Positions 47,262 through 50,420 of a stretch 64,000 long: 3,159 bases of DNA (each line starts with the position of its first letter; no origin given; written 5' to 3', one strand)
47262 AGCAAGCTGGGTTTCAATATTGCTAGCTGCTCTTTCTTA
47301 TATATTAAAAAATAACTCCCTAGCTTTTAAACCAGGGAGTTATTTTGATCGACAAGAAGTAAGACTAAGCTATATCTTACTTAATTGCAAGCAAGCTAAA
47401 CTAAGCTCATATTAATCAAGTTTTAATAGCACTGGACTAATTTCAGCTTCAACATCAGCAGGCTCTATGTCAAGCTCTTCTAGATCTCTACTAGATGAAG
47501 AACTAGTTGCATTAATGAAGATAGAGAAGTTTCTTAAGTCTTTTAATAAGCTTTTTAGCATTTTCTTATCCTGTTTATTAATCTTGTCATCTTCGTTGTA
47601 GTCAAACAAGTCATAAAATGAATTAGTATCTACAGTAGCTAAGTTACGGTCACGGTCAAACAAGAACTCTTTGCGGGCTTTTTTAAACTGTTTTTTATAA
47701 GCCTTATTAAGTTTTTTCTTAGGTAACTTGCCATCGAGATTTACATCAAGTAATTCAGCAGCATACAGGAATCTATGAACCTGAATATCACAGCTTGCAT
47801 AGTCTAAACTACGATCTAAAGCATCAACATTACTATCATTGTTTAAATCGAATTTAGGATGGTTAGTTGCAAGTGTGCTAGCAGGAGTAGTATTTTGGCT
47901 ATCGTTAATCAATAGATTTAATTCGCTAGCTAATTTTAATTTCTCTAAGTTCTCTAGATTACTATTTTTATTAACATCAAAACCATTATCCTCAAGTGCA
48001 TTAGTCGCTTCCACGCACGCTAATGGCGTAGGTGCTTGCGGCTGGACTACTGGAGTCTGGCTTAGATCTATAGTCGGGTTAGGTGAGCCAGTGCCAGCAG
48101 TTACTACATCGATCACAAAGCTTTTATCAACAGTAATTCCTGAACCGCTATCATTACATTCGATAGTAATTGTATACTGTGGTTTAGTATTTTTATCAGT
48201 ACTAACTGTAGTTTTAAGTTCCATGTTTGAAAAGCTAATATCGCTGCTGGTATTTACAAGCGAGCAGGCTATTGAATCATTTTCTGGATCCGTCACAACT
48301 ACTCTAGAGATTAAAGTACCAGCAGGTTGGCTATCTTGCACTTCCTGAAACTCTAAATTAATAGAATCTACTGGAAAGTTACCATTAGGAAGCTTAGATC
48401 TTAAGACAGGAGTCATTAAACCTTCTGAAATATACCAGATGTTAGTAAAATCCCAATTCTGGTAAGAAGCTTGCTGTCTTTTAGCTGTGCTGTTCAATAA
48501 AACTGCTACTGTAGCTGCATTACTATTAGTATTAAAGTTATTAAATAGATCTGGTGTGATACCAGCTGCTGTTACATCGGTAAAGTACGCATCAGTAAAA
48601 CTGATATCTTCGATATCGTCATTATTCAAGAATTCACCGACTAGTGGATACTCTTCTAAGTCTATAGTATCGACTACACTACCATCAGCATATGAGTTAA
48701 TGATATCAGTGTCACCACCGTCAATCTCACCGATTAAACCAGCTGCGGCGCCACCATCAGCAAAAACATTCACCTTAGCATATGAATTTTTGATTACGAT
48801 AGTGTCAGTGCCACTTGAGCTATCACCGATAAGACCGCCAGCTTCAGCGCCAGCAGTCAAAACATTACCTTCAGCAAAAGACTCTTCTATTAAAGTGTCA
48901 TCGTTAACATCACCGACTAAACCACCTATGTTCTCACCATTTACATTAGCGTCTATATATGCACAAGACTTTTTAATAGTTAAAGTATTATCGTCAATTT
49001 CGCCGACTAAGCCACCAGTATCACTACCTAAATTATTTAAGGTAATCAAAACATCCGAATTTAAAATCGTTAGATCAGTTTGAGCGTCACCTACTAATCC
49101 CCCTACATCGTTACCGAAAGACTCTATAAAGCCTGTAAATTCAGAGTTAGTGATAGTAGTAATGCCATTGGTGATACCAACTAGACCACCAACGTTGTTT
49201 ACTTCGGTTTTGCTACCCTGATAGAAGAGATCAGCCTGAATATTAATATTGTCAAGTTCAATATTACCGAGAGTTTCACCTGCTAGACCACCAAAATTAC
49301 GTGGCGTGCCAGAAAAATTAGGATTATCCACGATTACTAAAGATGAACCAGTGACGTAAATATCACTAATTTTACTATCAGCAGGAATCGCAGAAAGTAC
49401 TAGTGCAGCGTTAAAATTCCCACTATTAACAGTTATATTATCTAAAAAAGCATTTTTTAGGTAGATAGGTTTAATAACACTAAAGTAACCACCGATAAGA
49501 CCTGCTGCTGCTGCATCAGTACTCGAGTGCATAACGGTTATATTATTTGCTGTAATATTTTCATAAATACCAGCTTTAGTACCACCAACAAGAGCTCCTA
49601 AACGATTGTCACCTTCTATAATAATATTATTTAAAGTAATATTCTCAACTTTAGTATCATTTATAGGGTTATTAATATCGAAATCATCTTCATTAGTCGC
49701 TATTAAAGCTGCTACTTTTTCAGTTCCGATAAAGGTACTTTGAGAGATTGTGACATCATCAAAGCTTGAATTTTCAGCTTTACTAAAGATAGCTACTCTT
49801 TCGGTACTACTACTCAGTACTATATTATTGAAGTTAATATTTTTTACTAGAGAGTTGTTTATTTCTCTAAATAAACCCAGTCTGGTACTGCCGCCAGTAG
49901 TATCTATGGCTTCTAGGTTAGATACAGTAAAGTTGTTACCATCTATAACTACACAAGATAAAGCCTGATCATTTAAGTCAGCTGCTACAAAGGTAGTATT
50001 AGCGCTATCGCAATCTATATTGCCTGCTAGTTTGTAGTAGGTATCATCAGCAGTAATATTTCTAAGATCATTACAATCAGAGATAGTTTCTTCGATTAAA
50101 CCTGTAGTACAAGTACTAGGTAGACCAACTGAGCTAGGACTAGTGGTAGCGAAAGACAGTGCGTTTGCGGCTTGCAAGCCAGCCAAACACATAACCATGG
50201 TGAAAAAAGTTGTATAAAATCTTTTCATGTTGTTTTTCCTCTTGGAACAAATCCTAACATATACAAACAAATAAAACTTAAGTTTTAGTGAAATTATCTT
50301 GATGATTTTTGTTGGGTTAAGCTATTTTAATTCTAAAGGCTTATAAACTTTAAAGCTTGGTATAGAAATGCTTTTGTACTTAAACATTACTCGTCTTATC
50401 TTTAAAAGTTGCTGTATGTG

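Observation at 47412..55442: Array of three secreted proteins sharing a novel ~150-aa C-terminal dockerin/EF-hand-like plus polybasic module; two are giant beta-helix surface proteins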

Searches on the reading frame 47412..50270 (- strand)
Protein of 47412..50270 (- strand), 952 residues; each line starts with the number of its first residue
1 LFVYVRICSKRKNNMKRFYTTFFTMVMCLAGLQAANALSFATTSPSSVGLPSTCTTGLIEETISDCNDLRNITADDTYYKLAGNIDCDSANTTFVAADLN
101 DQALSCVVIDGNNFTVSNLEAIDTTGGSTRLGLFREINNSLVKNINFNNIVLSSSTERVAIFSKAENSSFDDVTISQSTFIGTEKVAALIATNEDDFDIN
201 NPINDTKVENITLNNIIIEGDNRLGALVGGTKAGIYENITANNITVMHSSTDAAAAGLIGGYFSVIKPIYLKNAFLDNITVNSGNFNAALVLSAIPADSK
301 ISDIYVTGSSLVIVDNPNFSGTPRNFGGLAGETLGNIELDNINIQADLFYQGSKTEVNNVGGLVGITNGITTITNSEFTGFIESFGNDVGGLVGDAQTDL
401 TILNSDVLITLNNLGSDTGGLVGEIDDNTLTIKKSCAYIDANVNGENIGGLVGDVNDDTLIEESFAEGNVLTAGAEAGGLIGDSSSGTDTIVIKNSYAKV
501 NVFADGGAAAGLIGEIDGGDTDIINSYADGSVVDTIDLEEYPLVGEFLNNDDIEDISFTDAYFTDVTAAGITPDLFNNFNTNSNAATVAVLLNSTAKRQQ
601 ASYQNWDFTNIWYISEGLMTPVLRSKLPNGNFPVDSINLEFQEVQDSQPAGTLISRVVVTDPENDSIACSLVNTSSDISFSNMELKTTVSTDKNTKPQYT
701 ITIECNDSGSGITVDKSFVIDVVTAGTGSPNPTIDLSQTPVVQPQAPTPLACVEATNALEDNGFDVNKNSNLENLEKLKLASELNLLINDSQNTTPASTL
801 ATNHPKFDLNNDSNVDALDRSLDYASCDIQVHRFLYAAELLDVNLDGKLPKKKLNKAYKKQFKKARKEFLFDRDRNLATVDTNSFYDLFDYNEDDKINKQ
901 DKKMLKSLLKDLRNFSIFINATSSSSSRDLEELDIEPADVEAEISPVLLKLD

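Call 3: search_protein_families(library=pfam, proteins=[window:47412-50270:-], max_evalue=1)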
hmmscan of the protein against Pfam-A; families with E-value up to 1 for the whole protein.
window:47412-50270:- (952 aa): 8 families
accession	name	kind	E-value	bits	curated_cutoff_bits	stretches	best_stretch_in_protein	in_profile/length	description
PF07581.17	Glug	-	0.00054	20.6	20.5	2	358-380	3-25/28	The GLUG motif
PF00028.23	Cadherin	-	0.015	16.1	28.8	1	643-710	4-79/93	Cadherin domain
PF14730.11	DUF4468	-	0.027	15.3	22.6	1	650-712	33-83/92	Domain of unknown function (DUF4468) with TBP-like fold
PF13499.12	EF-hand_7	-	0.041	14.7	30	1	840-901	10-61/67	EF-hand domain pair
PF13599.13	Pentapeptide_4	-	0.19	12.3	38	0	143-182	19-60/78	Pentapeptide repeat region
PF12558.13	DUF3744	-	0.33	12.1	22.5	0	757-798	16-57/73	ATP-binding cassette cobalt transporter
PF02214.28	BTB_2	-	0.33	11.8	21.4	1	852-917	28-86/94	BTB/POZ domain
PF05342.19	Peptidase_M26_N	-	0.53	9.9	27.7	1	89-175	173-248/250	M26 IgA1-specific Metallo-endopeptidase N-terminal region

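Call 14: list_cluster_members(proteins=[P0001, window:47412-50228:-, window:51123-54050:-])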
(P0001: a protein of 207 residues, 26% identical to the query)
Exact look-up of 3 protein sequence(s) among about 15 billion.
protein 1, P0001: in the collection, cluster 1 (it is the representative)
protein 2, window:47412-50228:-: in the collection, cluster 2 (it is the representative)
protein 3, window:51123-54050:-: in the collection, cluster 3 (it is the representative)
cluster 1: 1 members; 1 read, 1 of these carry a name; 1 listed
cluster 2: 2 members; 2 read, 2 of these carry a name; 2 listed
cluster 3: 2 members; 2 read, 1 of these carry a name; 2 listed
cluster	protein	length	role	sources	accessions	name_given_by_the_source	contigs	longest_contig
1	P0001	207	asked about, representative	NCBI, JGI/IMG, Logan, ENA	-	hypothetical protein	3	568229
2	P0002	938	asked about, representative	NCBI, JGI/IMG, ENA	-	hypothetical protein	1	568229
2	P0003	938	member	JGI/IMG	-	hypothetical protein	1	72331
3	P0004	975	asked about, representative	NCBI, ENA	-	-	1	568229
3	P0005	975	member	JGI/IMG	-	hypothetical protein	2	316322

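Call 24: search_protein_families(library=ncbifam, proteins=[window:47412-50228:-], max_evalue=1)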
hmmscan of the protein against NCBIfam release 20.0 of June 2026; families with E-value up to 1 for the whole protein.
window:47412-50228:- (938 aa): 0 families
